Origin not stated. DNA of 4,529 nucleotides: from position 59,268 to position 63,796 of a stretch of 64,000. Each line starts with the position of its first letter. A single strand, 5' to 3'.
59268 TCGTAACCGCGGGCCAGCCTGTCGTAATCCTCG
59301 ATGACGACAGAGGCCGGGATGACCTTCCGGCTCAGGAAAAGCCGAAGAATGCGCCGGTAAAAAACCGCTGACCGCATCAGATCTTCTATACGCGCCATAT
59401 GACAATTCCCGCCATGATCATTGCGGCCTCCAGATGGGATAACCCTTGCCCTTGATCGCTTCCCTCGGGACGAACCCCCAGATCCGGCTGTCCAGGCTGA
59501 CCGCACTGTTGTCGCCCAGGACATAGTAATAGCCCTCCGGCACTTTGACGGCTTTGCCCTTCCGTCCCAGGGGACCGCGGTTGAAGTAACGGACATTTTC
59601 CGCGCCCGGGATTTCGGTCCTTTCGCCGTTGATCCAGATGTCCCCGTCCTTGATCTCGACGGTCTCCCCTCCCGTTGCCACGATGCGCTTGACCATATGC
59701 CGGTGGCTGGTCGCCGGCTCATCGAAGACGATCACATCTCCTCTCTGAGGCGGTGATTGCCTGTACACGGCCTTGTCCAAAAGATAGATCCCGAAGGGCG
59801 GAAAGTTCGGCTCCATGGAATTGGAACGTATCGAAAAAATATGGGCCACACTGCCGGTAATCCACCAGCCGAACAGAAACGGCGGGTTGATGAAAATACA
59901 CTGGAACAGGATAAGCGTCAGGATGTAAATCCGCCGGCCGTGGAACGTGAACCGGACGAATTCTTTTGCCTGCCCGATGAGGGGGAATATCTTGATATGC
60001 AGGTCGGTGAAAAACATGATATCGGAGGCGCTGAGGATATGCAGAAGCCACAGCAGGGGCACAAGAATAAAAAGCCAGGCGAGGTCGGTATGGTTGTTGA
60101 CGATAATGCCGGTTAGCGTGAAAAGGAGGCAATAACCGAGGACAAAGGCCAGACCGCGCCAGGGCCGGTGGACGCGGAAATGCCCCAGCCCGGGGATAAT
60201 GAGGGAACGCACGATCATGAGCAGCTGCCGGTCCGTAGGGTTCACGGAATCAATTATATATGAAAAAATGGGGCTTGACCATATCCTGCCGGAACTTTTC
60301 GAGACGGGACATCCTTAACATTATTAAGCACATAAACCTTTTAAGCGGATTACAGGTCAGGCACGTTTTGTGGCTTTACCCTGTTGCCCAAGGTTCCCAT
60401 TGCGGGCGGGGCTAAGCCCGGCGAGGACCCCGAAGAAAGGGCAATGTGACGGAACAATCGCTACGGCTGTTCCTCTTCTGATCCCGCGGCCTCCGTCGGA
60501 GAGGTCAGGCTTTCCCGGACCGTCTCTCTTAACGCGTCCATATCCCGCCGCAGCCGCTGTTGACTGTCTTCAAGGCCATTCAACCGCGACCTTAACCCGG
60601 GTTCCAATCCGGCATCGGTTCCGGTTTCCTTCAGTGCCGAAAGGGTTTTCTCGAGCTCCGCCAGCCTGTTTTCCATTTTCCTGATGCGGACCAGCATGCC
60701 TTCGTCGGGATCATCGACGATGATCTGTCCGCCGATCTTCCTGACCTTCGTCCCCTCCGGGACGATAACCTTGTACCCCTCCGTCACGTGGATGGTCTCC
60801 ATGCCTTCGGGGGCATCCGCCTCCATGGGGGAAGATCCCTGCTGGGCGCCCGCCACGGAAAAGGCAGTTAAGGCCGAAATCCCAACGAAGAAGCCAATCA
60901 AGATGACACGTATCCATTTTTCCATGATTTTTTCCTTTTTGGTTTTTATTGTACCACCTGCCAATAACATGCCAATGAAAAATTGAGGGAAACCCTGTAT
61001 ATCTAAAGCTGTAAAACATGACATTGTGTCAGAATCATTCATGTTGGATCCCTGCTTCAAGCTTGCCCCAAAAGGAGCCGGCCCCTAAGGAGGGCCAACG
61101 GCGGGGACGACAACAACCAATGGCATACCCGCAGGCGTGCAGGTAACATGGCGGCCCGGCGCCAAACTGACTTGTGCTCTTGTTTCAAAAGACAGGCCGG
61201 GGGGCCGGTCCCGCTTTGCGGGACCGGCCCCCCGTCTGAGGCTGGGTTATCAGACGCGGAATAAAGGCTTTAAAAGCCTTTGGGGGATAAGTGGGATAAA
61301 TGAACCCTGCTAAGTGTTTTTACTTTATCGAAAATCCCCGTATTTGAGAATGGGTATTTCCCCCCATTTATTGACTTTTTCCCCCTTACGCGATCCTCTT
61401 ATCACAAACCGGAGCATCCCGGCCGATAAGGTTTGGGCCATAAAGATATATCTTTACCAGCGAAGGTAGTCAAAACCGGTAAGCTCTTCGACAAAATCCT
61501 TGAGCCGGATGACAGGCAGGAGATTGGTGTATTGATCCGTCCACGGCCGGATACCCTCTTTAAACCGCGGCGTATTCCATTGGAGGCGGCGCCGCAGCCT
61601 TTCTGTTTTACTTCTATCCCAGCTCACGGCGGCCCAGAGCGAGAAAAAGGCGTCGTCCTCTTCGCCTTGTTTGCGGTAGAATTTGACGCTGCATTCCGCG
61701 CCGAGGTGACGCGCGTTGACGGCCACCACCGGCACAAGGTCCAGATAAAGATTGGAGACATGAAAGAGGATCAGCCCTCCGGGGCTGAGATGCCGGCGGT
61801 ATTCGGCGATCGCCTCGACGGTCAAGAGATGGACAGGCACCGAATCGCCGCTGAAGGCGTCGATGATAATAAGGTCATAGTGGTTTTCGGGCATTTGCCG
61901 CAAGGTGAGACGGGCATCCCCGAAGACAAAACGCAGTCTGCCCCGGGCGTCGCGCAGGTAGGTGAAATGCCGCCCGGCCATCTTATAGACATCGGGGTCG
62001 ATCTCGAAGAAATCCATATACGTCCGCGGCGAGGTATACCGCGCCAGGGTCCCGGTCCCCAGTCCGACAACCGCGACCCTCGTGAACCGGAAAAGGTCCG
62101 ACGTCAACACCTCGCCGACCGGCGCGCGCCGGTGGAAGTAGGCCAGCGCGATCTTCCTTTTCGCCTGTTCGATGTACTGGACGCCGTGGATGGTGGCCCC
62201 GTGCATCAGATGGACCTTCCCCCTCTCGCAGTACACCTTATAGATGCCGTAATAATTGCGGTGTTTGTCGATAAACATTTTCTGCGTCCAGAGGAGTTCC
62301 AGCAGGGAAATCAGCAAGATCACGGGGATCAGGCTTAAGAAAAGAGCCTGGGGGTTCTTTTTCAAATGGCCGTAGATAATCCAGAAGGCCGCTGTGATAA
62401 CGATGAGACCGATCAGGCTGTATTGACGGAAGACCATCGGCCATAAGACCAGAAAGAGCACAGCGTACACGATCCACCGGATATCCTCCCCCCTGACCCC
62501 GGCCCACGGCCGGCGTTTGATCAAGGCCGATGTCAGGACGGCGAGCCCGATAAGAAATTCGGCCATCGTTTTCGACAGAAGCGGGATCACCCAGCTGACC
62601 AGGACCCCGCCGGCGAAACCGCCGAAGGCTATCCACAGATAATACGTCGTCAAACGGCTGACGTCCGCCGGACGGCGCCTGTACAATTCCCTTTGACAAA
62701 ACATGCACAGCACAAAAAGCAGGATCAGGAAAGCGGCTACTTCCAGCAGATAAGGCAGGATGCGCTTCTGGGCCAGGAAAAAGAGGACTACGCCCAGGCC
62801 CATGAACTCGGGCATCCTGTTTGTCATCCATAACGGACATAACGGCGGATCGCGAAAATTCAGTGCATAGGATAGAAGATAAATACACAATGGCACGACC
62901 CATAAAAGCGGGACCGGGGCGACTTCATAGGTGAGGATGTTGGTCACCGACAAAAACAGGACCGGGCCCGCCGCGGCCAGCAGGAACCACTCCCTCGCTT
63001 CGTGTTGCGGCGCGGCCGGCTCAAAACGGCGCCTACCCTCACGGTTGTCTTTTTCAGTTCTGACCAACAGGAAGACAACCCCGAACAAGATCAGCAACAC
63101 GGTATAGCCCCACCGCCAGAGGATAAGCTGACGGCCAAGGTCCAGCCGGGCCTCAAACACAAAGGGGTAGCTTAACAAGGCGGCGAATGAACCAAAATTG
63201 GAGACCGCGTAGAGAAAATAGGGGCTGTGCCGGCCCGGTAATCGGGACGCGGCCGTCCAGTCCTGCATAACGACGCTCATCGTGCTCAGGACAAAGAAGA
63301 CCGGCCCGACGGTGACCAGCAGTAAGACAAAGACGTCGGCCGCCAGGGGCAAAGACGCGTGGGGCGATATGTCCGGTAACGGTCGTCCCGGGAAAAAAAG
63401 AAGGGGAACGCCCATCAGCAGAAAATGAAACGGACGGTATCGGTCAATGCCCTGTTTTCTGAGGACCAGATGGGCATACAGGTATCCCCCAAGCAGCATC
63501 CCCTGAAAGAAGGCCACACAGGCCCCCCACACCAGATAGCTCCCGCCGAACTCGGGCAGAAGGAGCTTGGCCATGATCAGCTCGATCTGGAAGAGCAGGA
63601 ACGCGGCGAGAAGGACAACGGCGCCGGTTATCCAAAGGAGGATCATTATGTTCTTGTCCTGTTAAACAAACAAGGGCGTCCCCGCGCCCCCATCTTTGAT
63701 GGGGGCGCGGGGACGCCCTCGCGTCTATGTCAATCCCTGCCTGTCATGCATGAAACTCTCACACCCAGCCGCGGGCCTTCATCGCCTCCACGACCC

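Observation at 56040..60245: Tight operon: signal peptidase I - SAM methyltransferase - radical SAM/SPASM enzyme - two unknown membrane proteins (candidate protein/peptide maturation system)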

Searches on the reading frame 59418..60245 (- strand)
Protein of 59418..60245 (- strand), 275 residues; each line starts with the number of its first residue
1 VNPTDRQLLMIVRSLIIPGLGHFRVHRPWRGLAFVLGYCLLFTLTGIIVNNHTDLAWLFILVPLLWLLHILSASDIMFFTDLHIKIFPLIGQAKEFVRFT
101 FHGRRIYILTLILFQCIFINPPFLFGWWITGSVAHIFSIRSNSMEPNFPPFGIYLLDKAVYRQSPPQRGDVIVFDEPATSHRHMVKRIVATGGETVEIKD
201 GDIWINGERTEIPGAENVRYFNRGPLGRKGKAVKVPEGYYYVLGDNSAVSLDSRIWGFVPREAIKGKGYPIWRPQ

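Call 3: search_protein_families(library=pfam, proteins=[window:59418-60245:-], max_evalue=0.01)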
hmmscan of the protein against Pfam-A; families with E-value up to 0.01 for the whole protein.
window:59418-60245:- (275 aa): 1 family
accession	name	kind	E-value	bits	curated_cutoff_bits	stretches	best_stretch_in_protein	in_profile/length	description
PF10502.14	Peptidase_S26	-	4.9e-35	121.4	22.9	1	122-269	11-164/168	Signal peptidase, peptidase S26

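Call 4: search_protein_families(library=ncbifam, proteins=[window:59418-60245:-], max_evalue=0.01)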
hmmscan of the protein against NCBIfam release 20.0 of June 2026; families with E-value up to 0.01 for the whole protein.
window:59418-60245:- (275 aa): 7 families
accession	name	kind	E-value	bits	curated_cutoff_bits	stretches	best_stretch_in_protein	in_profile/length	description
TIGR02227.1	sigpep_I_bact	equivalog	8e-36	123.4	47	1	119-270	5-156/162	signal peptidase I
NF008114.0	PRK10861.1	equivalog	8e-14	51.7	277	1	231-272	260-301/324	signal peptidase I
TIGR02771.1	TraF_Ti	equivalog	1.1e-12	47.9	100.25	1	172-271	72-168/171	conjugative transfer signal peptidase TraF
TIGR02754.1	sod_Ni_protease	equivalog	2.6e-07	31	63.25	1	237-267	57-87/90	nickel-type superoxide dismutase maturation protease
NF010459.0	PRK13884.1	subfamily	3.8e-06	26.5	156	1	182-271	86-175/178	conjugal transfer peptidase TraF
TIGR02228.1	sigpep_I_arch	equivalog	6.8e-05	22.8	51.85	1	127-202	25-99/158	signal peptidase I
NF010412.0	PRK13838.1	subfamily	0.0031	17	186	1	184-266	89-167/177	conjugal transfer pilin processing protease TraF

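Call 37: search_protein_families(library=padloc, proteins=[window:59418-60245:-], max_evalue=0.01)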
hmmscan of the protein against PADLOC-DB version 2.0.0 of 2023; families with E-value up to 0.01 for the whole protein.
window:59418-60245:- (275 aa): 0 families

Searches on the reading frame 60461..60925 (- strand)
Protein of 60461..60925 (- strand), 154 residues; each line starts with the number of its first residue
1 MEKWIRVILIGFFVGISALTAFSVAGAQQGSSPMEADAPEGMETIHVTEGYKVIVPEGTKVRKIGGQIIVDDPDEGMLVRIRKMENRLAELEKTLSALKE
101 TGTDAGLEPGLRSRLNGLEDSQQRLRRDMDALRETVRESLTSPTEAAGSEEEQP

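Call 3: search_protein_families(library=pfam, proteins=[window:60461-60925:-], max_evalue=0.01)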
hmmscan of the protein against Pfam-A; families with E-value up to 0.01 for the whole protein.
window:60461-60925:- (154 aa): 3 families
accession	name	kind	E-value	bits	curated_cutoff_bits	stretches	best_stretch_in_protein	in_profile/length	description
PF05377.16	FlaC_arch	-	0.0022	18.8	27.8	0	111-138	12-39/55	Flagella accessory protein C (FlaC)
PF04871.18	Uso1_p115_C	-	0.004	17.9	28.4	1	82-150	18-73/121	Uso1 / p115 like vesicle tethering protein, C terminal region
PF01920.25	Prefoldin_2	-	0.0078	16.6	27.6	0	111-140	74-103/106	Prefoldin subunit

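Call 4: search_protein_families(library=ncbifam, proteins=[window:60461-60925:-], max_evalue=0.01)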
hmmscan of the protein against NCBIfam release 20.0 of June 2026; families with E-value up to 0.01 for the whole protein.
window:60461-60925:- (154 aa): 0 families

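Call 37: search_protein_families(library=padloc, proteins=[window:60461-60925:-], max_evalue=0.01)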
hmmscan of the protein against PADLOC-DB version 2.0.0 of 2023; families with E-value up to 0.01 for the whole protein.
window:60461-60925:- (154 aa): 0 families

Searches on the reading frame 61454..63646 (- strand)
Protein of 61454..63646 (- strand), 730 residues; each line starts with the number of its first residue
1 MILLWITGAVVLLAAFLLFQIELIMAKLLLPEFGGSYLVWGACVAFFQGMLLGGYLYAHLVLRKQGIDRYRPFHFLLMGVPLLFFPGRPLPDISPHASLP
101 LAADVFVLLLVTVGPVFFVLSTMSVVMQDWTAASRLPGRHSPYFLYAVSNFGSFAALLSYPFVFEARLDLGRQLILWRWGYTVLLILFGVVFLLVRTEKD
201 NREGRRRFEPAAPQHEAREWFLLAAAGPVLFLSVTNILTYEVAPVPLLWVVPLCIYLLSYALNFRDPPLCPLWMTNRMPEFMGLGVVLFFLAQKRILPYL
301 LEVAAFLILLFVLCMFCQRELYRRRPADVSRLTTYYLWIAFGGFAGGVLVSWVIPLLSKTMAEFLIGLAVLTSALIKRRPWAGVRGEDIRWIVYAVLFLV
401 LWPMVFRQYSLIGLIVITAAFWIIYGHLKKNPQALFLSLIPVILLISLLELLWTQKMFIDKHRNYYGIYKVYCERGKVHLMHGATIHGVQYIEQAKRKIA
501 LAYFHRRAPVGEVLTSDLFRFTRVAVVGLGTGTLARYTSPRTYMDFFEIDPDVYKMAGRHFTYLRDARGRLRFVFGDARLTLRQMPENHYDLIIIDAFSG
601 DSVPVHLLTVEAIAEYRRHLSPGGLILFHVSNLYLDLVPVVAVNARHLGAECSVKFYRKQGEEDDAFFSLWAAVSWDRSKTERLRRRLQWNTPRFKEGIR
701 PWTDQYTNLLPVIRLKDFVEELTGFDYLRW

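Call 3: search_protein_families(library=pfam, proteins=[window:61454-63646:-], max_evalue=0.01)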
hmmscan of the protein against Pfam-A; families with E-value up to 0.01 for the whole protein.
window:61454-63646:- (730 aa): 2 families
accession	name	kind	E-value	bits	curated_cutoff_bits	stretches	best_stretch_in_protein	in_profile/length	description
PF13578.12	Methyltransf_24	-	0.00096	20.4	26.3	1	549-629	31-103/105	Methyltransferase domain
PF13649.12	Methyltransf_25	-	0.0016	19.5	27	1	526-624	3-97/97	Methyltransferase domain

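Call 4: search_protein_families(library=ncbifam, proteins=[window:61454-63646:-], max_evalue=0.01)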
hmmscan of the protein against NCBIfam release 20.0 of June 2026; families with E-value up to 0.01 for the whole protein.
window:61454-63646:- (730 aa): 3 families
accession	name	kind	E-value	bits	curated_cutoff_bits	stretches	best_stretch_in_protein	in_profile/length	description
NF037959.1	MFS_SpdSyn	subfamily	2.3e-16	59.6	40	1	435-643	189-398/480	fused MFS/spermidine synthase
NF003380.0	PRK04457.1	equivalog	2.5e-09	36.6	304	1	507-627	58-177/265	polyamine aminopropyltransferase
NF002010.0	PRK00811.1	equivalog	6.7e-07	28.8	260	1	522-636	80-199/287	polyamine aminopropyltransferase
